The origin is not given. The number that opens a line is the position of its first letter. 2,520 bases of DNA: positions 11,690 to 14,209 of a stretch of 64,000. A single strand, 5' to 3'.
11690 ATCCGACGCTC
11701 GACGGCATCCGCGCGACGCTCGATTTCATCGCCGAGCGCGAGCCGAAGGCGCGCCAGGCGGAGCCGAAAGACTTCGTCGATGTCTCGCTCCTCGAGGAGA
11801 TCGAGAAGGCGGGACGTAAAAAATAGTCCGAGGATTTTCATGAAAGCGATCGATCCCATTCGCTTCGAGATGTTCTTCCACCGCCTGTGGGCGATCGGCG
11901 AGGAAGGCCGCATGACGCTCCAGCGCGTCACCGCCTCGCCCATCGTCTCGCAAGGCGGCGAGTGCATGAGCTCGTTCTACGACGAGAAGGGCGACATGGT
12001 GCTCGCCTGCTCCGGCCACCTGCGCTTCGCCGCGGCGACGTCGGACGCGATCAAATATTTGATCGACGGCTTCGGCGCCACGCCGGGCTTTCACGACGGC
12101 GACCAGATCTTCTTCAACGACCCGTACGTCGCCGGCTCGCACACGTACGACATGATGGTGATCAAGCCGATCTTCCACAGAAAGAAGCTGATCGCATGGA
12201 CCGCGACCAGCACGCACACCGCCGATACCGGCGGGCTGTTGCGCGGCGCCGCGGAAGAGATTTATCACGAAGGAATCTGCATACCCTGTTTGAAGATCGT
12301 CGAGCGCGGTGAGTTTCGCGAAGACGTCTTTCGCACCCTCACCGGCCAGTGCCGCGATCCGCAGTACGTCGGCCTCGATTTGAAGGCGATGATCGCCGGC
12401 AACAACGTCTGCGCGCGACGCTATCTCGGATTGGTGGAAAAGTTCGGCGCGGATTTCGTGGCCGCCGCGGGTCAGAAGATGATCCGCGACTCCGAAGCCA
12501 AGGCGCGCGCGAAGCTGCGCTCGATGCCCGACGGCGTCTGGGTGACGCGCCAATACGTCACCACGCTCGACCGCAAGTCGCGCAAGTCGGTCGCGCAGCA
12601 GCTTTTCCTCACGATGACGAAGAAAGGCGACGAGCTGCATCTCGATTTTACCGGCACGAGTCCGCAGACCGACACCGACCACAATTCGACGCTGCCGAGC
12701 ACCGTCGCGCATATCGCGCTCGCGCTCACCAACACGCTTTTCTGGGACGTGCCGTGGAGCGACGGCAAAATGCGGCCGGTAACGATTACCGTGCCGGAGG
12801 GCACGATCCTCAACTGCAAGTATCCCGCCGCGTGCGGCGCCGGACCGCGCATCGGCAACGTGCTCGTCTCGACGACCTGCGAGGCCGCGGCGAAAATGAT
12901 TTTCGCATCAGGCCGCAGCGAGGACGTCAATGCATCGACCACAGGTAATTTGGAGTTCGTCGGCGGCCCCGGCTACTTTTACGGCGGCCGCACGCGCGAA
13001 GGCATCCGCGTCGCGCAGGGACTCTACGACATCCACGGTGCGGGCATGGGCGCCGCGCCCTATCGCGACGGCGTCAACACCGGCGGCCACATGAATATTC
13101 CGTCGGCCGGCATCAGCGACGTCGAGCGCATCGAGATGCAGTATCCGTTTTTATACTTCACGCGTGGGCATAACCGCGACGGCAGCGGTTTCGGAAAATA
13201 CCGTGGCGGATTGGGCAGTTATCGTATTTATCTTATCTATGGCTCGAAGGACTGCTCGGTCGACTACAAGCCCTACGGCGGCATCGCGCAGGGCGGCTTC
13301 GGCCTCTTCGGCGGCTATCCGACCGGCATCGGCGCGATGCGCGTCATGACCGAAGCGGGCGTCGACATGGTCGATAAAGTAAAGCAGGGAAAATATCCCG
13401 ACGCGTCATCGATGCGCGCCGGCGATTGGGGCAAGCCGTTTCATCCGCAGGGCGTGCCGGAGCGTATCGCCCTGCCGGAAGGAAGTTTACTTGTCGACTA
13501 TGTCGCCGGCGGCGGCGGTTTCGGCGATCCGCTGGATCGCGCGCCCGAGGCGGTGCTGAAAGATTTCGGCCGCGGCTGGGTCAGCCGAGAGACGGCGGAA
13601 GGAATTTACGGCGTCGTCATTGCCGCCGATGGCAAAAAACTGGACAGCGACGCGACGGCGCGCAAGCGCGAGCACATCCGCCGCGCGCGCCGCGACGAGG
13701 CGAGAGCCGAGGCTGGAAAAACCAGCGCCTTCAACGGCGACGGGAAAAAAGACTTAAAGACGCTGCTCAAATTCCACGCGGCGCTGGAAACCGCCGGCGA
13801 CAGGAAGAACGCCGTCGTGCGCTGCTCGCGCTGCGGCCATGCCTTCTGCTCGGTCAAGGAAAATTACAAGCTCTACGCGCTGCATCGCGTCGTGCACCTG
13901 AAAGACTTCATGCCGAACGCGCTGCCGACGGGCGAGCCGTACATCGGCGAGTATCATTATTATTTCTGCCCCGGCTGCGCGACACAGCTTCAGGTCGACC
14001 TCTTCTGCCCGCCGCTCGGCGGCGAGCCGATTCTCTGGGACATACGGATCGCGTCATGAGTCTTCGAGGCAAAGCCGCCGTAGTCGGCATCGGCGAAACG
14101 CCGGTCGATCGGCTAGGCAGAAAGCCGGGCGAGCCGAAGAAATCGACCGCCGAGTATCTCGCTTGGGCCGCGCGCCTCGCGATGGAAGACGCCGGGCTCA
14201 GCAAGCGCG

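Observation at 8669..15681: Acetone-carboxylase-like operon with alpha-gamma fusion, an inserted orphan SBP, and a thiolase/DUF35 pair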

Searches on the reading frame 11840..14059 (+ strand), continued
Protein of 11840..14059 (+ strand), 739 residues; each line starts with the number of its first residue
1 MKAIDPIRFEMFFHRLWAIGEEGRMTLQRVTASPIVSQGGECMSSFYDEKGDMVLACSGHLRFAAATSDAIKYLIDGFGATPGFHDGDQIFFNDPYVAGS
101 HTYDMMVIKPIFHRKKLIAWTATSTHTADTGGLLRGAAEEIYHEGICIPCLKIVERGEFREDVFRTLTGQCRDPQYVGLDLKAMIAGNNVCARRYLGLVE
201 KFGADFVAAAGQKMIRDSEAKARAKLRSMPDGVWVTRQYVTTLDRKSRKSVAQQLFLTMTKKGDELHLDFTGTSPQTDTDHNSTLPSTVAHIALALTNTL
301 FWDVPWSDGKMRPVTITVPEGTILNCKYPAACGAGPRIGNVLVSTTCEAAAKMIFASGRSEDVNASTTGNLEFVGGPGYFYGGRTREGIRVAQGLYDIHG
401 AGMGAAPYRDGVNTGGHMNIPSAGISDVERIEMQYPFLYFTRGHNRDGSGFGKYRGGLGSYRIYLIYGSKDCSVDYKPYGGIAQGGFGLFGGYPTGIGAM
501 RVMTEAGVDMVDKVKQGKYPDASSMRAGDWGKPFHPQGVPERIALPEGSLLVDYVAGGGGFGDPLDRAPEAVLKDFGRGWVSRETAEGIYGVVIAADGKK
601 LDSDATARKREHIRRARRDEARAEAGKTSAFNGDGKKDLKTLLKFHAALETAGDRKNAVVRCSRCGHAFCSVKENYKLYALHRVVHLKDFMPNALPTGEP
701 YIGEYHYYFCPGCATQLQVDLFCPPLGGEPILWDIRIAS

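Call 80: fold_search(model_id=the predicted structure, library=pdb)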
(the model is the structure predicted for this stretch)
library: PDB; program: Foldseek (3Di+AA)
matches with E <= 10: 382; with E <= 0.001: 9
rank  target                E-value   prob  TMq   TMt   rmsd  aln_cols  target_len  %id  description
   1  5l9w_A                2.9e-30  1.00  0.62  0.67   7.3       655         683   26  Crystal structure of the Apc core complex (released 2017-01-18)
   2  5m45_A                3.2e-28  1.00  0.60  0.59   7.4       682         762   24  Structure of Acetone Carboxylase purified from Xanthobacter autotrophicus (released 2017-08-09)
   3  5svb_D                5.8e-28  1.00  0.58  0.57   7.4       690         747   22  Mechanism of ATP-Dependent Acetone Carboxylation, Acetone Carboxylase AMP bound structure (released 2017-08-09)
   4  5svb_A                2.2e-27  1.00  0.60  0.59   7.4       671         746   23  Mechanism of ATP-Dependent Acetone Carboxylation, Acetone Carboxylase AMP bound structure (released 2017-08-09)
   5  5svc_A                3.2e-27  1.00  0.61  0.59   7.7       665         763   24  Mechanism of ATP-Dependent Acetone Carboxylation, Acetone Carboxylase nucleotide-free structure (released 2017-08-09)
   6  9h03_A                3.5e-27  1.00  0.57  0.35   7.5       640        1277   25  NMHase, dihydrouridine, 2.1A, CC_mask=0.7859 (released 2025-10-15)
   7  6yra_B                9.3e-25  1.00  0.54  0.67   8.6       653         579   22  Crystal structure of ATP-dependent caprolactamase from Pseudomonas jessenii (released 2021-04-21)
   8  5m45_C                8.7e-04  1.00  0.10  0.43  11.1       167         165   20  Structure of Acetone Carboxylase purified from Xanthobacter autotrophicus (released 2017-08-09)
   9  5svc_C                9.1e-04  1.00  0.11  0.43  11.2       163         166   20  Mechanism of ATP-Dependent Acetone Carboxylation, Acetone Carboxylase nucleotide-free structure (released 2017-08-09)
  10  4lrx_C                5.0e-02  0.23  0.10  0.19  20.5       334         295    9  Crystal Structure of the E.coli DhaR(N)-DhaK complex (released 2014-01-29)
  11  5l9w_C                7.4e-02  0.99  0.10  0.49   4.3        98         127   18  Crystal structure of the Apc core complex (released 2017-01-18)
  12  4lrz_H                8.2e-02  0.57  0.10  0.21  17.4       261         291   11  Crystal Structure of the E.coli DhaR(N)-DhaL complex (released 2014-01-29)
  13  5lnh_A                1.1e-01  0.35  0.11  0.26  13.4       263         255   10  Structure of full length Unliganded CodY from Bacillus subtilis (released 2017-01-11)
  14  8c7u_A                1.9e-01  0.44  0.12  0.27  12.5       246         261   10  Transcriptional pleiotropic repressor CodY from Enterococcus faecalis in complex with Leu and a 30-bp DNA fragment enc (released 2023-06-28)
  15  8w26                  1.9e-01  0.18  0.11  0.18  16.5       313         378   10  X-ray crystal structure of the GAF-PHY domains of SyB-Cph1 (released 2024-05-22)
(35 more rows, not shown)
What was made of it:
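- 11840..14059 (+): HyuB-like beta subunit fused to an AcxC-like gamma domain, 739 aa. Foldseek top hits are 5l9w_A and 5m45_A (call 80).
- Checked: Foldseek of an AlphaFold model hits the separate chains 5m45_C (E 9e-4, prob 1.0) and 5l9w_C (prob 0.99) (call 80).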

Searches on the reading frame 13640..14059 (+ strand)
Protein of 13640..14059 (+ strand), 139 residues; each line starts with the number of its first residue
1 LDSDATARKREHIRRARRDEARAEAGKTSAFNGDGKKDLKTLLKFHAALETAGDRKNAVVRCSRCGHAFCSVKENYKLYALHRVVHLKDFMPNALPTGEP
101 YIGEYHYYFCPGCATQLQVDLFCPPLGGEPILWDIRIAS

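Call 18: search_solved_structures(query=window:13640-14059:+, max_evalue=10, show_alignments=3)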
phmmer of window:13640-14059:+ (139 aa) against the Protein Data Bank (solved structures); distinct sequences matched with E-value up to 10: 9.
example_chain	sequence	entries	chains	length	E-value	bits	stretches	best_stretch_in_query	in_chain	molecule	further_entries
5m45_C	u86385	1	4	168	9.7e-06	28.9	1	56-122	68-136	Acetone carboxylase gamma subunit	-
5svb_C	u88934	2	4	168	3.6e-05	27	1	56-122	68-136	Acetone carboxylase gamma subunit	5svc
5l9w_C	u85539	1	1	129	0.087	16.1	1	62-137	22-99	Acetophenone carboxylase beta subunit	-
5kxq_A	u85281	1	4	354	0.11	15.8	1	78-131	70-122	GDP-fucose protein O-fucosyltransferase 1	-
5kxh_A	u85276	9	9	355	0.11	15.8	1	78-131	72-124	GDP-fucose protein O-fucosyltransferase 1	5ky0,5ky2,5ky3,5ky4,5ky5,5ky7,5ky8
5ux6_A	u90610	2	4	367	0.32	14.2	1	78-131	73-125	GDP-fucose protein O-fucosyltransferase 1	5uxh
5v2o_A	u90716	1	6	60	0.37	14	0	33-68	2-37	TP2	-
10ye_L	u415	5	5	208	0.48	13.7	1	62-102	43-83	DNA ligase 3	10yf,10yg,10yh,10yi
3l2p_A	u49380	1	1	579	1.6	12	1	62-102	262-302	DNA ligase 3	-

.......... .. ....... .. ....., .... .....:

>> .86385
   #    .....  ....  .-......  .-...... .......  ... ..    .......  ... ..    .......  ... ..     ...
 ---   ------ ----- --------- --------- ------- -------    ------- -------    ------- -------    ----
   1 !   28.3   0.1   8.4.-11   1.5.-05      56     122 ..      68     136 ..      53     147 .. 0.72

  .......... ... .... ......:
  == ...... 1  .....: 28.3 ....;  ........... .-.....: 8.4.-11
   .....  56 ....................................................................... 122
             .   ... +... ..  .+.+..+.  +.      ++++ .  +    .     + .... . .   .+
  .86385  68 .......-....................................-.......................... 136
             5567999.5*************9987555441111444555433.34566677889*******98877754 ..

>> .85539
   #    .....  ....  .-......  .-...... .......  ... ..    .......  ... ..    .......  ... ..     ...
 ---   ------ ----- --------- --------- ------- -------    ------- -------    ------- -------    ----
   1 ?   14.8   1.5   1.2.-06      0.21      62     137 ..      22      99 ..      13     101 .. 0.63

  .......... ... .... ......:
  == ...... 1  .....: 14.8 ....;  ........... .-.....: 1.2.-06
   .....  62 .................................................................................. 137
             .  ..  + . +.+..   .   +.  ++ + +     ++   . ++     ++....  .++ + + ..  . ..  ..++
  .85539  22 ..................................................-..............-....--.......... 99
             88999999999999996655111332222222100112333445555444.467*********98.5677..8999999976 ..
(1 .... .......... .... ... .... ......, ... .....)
